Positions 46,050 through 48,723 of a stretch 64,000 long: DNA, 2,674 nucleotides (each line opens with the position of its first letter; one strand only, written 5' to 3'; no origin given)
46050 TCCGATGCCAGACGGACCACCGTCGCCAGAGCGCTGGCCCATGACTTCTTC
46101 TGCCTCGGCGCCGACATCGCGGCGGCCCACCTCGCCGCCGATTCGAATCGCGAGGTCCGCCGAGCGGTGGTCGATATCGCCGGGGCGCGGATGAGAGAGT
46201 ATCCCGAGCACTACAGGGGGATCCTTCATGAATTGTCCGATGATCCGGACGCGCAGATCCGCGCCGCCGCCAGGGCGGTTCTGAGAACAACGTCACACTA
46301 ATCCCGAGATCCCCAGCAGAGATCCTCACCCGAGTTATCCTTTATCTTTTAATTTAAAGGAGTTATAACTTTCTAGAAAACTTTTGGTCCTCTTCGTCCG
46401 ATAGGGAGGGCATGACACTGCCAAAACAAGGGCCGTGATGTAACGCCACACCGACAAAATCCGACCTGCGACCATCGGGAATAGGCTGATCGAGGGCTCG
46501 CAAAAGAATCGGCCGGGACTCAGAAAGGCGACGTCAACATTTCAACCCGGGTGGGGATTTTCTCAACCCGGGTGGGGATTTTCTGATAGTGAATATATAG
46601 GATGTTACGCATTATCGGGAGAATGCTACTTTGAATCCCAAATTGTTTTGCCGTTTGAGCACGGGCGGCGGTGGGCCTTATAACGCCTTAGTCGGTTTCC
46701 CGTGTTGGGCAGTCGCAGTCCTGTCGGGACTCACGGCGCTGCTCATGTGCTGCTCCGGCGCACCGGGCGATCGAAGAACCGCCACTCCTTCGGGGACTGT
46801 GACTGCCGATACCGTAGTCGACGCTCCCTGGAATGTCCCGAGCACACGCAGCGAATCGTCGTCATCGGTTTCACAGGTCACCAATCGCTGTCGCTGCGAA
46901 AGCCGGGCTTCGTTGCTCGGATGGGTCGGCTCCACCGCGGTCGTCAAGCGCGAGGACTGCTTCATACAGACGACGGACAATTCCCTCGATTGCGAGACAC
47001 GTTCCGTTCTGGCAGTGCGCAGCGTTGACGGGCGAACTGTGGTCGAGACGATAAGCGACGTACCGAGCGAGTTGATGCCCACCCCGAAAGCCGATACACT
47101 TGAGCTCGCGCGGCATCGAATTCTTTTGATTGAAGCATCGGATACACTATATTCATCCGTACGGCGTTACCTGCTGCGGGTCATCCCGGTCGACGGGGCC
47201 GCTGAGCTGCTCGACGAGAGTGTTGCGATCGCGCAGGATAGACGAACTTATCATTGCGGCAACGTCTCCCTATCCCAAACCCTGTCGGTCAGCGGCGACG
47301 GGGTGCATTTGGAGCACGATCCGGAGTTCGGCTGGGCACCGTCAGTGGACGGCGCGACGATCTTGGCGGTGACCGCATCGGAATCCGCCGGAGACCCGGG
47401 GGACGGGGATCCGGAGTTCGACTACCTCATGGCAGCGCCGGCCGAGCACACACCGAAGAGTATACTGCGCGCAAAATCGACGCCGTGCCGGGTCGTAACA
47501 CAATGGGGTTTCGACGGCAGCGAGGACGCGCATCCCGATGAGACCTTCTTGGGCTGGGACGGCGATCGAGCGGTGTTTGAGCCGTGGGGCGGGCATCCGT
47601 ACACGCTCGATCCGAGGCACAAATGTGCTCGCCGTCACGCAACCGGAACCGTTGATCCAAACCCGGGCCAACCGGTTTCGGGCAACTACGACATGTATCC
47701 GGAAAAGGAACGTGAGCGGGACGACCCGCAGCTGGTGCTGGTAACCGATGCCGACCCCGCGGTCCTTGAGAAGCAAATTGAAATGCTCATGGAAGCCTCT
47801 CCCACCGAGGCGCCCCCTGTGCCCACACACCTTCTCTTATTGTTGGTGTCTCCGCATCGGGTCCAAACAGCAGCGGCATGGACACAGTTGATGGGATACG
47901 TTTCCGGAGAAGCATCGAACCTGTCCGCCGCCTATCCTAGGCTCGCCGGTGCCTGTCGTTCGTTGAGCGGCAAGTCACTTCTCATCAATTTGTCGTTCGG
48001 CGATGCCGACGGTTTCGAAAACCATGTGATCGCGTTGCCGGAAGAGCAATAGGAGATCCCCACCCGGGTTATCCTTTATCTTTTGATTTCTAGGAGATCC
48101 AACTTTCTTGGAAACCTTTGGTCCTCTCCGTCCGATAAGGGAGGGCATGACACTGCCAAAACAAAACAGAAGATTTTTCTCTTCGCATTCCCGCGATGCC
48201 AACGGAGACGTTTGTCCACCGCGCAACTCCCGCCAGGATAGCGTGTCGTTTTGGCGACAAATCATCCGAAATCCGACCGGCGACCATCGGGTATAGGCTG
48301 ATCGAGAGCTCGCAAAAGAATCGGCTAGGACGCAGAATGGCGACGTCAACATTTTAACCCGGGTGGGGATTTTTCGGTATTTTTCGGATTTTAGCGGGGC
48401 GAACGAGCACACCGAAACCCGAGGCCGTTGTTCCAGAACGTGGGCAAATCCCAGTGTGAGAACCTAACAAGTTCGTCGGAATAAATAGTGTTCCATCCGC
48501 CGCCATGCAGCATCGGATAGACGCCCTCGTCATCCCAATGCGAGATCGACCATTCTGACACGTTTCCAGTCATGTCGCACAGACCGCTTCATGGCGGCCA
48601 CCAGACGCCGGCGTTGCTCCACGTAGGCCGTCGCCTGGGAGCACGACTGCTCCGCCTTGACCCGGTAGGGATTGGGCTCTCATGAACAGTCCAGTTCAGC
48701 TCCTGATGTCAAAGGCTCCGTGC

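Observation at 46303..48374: New MITE-like repeat family with 16-bp TIRs and a conserved core, present at five or more loci in 64 kb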

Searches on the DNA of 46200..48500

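Call 67: search_rna_families(source=window, start=46200, end=48500, threshold=evalue, max_evalue=1)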
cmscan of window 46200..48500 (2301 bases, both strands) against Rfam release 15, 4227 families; matches with E-value up to 1: 0.
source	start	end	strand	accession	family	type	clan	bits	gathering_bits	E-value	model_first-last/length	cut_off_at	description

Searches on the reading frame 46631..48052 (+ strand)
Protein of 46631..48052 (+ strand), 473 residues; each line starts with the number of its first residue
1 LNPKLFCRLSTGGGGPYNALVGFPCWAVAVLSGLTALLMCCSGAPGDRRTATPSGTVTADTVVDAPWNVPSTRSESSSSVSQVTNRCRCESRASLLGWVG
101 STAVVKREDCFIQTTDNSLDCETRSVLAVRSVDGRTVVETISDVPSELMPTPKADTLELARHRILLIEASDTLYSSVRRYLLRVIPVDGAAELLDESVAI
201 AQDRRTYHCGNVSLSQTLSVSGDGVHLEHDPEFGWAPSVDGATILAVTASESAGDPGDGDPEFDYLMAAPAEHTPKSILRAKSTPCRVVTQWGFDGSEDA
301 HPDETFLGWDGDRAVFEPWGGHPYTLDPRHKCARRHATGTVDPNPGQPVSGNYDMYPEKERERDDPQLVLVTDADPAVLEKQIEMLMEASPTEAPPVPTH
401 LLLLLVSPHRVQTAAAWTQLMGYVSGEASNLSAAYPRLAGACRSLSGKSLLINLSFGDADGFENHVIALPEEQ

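Call 48: find_encoding_contigs(protein=window:46631-48052:+, flank=10000, max_places=4)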
Protein window:46631-48052:+ (473 aa): 1 contig read that carries it; 1 place shown.
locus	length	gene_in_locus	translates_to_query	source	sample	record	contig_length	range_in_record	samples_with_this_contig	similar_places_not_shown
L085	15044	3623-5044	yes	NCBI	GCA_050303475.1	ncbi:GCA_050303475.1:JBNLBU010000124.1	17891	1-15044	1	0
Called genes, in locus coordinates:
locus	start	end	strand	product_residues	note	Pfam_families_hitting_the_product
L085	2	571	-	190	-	?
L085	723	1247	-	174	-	-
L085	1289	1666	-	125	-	-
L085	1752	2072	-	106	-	-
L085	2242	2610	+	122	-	-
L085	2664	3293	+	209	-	-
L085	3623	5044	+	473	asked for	-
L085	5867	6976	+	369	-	-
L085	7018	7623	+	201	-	PF04542:Sigma70_r2 (weak), PF08281:Sigma70_r4_2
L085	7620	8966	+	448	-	PF13490:zf-HC2, PF13174:TPR_6 (faint), PF13176:TPR_7 (faint), PF14559:TPR_19 (faint), PF13432:TPR_16 (faint), PF00515:TPR_1 (faint), PF09976:TPR_21 (weak), PF13424:TPR_12 (weak), +1 more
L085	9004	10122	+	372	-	-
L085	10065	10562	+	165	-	-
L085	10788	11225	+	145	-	-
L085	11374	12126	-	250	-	PF01370:Epimerase, PF03435:Sacchrp_dh_NADP (weak), PF05368:NmrA (weak), PF13460:NAD_binding_10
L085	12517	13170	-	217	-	-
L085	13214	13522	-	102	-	-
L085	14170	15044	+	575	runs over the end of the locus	PF17164:DUF5122 (faint)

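Call 76: search_protein_families(library=ncbifam, proteins=[window:46631-48052:+], max_evalue=0.01)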
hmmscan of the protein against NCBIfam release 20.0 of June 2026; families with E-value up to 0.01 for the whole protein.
window:46631-48052:+ (473 aa): 0 families

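Call 77: search_protein_families(library=pfam, proteins=[window:46631-48052:+], max_evalue=0.01)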
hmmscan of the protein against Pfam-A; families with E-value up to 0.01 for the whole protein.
window:46631-48052:+ (473 aa): 0 families

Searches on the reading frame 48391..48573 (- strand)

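Call 77: search_protein_families(library=pfam, proteins=[window:48391-48573:-], max_evalue=0.01)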
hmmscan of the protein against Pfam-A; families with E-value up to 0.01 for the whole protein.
window:48391-48573:- (60 aa): 1 family
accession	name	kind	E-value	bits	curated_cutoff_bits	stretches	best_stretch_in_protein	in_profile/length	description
PF03781.23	FGE-sulfatase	-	0.00061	20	23.3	1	1-57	181-255/255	Sulfatase-modifying factor enzyme 1-like domain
